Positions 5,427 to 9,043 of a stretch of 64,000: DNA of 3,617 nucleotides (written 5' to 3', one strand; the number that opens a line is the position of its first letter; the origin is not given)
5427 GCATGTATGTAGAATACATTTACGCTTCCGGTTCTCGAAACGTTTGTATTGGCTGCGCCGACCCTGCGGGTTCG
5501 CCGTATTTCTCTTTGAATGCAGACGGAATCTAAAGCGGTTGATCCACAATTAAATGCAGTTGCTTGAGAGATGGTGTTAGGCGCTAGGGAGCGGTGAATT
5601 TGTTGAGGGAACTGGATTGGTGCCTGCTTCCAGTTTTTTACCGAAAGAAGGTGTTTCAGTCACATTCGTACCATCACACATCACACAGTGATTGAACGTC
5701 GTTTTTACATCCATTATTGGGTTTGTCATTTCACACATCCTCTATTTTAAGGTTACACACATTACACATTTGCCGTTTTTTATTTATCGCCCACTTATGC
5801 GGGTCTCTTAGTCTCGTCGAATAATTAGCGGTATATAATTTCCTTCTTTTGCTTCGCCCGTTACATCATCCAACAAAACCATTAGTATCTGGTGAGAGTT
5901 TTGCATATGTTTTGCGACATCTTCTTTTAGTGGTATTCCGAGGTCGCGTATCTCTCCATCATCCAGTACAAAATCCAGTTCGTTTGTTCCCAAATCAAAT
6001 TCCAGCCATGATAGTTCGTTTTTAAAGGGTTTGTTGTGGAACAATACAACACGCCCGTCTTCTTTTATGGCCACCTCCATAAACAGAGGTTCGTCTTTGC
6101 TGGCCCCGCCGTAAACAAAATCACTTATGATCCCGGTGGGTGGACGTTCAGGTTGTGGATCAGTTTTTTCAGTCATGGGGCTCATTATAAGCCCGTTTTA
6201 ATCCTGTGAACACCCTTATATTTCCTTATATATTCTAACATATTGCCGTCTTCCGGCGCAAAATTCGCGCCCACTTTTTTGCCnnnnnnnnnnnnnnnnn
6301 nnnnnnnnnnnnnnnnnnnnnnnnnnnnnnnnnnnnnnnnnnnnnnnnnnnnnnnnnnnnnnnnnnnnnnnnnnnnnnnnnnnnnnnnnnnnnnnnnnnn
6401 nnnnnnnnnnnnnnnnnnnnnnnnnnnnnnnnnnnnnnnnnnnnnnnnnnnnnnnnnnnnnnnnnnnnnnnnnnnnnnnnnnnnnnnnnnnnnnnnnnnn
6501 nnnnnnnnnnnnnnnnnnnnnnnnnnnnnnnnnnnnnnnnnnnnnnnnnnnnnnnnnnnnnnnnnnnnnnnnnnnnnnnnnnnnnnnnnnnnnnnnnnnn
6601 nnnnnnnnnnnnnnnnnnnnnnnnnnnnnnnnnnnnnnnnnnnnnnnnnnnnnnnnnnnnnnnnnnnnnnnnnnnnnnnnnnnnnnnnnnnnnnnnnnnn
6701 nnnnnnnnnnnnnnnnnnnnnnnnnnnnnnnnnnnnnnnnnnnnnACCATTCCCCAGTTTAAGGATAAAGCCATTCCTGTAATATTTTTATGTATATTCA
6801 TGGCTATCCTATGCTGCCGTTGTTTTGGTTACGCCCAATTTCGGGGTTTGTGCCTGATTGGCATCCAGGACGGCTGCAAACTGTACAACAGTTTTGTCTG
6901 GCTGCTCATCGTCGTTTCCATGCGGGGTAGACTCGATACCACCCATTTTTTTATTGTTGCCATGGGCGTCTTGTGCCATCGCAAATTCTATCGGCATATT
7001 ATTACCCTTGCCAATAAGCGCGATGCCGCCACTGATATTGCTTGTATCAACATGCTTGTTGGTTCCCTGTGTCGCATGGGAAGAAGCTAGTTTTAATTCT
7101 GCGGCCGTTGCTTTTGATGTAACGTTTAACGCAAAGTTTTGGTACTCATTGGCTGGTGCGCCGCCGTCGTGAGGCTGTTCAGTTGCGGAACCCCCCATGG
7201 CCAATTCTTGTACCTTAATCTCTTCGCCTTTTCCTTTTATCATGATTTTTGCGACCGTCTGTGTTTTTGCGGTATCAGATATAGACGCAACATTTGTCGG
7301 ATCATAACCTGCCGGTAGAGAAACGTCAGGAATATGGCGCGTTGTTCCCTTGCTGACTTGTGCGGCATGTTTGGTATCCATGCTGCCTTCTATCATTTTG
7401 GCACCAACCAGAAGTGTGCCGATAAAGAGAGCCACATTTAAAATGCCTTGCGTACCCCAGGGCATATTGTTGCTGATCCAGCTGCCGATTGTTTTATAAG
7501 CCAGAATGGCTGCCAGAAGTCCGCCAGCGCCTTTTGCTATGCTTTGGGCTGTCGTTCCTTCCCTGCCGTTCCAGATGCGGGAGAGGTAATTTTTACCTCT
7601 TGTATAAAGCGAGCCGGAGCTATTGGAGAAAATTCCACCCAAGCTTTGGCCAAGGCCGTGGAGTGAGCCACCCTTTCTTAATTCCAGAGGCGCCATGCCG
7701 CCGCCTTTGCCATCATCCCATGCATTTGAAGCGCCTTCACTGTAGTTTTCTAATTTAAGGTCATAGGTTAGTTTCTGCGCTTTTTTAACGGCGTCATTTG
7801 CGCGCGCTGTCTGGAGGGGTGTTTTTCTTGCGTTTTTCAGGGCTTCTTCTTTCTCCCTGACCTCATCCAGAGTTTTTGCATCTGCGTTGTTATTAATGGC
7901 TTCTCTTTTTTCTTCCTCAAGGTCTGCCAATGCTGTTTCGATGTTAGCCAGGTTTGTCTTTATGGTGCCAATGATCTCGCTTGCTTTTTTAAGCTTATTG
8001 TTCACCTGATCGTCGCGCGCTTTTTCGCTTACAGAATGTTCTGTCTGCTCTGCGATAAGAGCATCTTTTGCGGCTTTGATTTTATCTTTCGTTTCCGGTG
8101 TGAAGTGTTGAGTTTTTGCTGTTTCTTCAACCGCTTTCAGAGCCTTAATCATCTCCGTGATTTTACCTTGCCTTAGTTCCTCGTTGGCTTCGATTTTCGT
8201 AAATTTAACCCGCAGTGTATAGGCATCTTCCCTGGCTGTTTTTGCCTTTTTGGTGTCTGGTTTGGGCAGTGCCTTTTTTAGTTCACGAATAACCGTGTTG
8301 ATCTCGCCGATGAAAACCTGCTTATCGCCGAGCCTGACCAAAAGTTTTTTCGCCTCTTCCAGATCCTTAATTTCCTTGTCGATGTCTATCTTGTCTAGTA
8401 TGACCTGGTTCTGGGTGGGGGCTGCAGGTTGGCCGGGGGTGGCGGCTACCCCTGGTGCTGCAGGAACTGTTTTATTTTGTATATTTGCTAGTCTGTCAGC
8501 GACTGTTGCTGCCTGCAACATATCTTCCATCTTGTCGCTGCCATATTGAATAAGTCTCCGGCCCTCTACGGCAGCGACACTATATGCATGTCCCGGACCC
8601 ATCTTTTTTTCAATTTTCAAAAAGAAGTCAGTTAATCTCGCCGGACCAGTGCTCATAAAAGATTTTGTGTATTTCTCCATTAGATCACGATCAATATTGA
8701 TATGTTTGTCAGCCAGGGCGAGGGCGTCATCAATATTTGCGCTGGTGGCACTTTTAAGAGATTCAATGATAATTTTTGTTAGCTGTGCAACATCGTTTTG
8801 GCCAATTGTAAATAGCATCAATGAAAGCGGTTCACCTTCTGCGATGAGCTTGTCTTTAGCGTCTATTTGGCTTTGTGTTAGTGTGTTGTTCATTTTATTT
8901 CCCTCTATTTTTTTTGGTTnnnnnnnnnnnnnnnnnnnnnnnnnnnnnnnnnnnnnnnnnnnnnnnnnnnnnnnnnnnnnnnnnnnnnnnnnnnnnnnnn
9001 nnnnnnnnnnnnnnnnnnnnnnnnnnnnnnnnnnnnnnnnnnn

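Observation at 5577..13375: AT-rich orphan operon between lepA and purH: three large Gly/Ala-hairpin proteins, two small acidic paralogs and a micro-ORF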

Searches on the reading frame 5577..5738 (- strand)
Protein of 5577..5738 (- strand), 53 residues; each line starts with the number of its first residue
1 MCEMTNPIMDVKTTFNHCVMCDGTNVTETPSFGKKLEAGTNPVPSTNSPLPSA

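Call 3: search_protein_families(library=pfam, proteins=[window:5577-5738:-], max_evalue=1)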
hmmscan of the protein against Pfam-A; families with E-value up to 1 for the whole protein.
window:5577-5738:- (53 aa): 0 families

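Call 4: search_protein_families(library=phrogs, proteins=[window:5577-5738:-], max_evalue=1)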
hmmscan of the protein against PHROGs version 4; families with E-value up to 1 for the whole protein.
window:5577-5738:- (53 aa): 0 families

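Call 5: search_protein_families(library=ncbifam, proteins=[window:5577-5738:-], max_evalue=1)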
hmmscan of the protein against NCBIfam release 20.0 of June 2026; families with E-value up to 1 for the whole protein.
window:5577-5738:- (53 aa): 0 families

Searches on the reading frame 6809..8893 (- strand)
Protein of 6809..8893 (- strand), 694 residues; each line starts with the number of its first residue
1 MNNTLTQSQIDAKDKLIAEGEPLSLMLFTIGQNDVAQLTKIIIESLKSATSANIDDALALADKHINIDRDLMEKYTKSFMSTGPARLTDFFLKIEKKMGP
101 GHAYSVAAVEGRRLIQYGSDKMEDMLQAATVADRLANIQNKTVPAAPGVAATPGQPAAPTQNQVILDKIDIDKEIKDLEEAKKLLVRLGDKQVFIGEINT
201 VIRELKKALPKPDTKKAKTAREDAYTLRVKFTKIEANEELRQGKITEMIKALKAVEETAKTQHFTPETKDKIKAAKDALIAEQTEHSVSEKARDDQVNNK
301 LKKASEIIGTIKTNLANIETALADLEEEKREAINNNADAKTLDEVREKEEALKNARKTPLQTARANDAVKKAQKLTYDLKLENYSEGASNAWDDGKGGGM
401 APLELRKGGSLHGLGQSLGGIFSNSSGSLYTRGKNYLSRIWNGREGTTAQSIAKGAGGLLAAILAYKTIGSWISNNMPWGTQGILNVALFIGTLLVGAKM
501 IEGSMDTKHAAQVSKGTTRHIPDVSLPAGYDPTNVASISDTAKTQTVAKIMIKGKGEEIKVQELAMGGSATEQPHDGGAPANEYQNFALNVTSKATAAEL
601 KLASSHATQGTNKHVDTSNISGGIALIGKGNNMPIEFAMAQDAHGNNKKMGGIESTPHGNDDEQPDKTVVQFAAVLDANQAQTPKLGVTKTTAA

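Call 3: search_protein_families(library=pfam, proteins=[window:6809-8893:-], max_evalue=1)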
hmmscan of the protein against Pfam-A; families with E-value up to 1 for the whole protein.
window:6809-8893:- (694 aa): 0 families

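Call 4: search_protein_families(library=phrogs, proteins=[window:6809-8893:-], max_evalue=1)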
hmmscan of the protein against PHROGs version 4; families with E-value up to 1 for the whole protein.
window:6809-8893:- (694 aa): 3 families
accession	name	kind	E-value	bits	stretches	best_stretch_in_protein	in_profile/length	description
phrog_1402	-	unknown function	0.05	15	1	290-335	7-53/82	-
phrog_7700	-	unknown function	0.22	12.3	0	360-414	76-130/187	-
phrog_13897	-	unknown function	0.54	11.2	1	314-336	14-36/43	-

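Call 5: search_protein_families(library=ncbifam, proteins=[window:6809-8893:-], max_evalue=1)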
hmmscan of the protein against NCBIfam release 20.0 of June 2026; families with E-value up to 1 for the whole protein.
window:6809-8893:- (694 aa): 1 family
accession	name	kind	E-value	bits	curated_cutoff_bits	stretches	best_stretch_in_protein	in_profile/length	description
NF045780.1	TrlF_fam_ATP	equivalog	0.15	10.7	350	1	173-368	513-707/944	TrlF family AAA-like ATPase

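Call 43: search_solved_structures(query=window:6809-8893:-, max_evalue=1)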
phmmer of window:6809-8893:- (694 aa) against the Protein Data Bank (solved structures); distinct sequences matched with E-value up to 1: 4.
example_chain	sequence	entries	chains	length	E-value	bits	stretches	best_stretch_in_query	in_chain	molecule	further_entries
6ysy_B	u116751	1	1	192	0.062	15.2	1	146-231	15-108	Myosin light chain 1/3, skeletal muscle isoform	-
7qio_N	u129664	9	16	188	0.14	14.1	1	144-231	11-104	Myosin light chain 1/3, skeletal muscle isoform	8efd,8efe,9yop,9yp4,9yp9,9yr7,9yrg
9gz1_C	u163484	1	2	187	0.14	14.1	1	144-231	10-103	Myosin light chain 1/3, skeletal muscle isoform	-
5a6c_A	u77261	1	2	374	0.43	12.4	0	52-236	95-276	G-PROTEIN-SIGNALING MODULATOR 2, AFADIN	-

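Call 84: search_protein_families(library=padloc, proteins=[window:6809-8893:-], max_evalue=0.01)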
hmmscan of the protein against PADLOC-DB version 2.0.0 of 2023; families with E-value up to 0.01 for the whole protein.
window:6809-8893:- (694 aa): 0 families
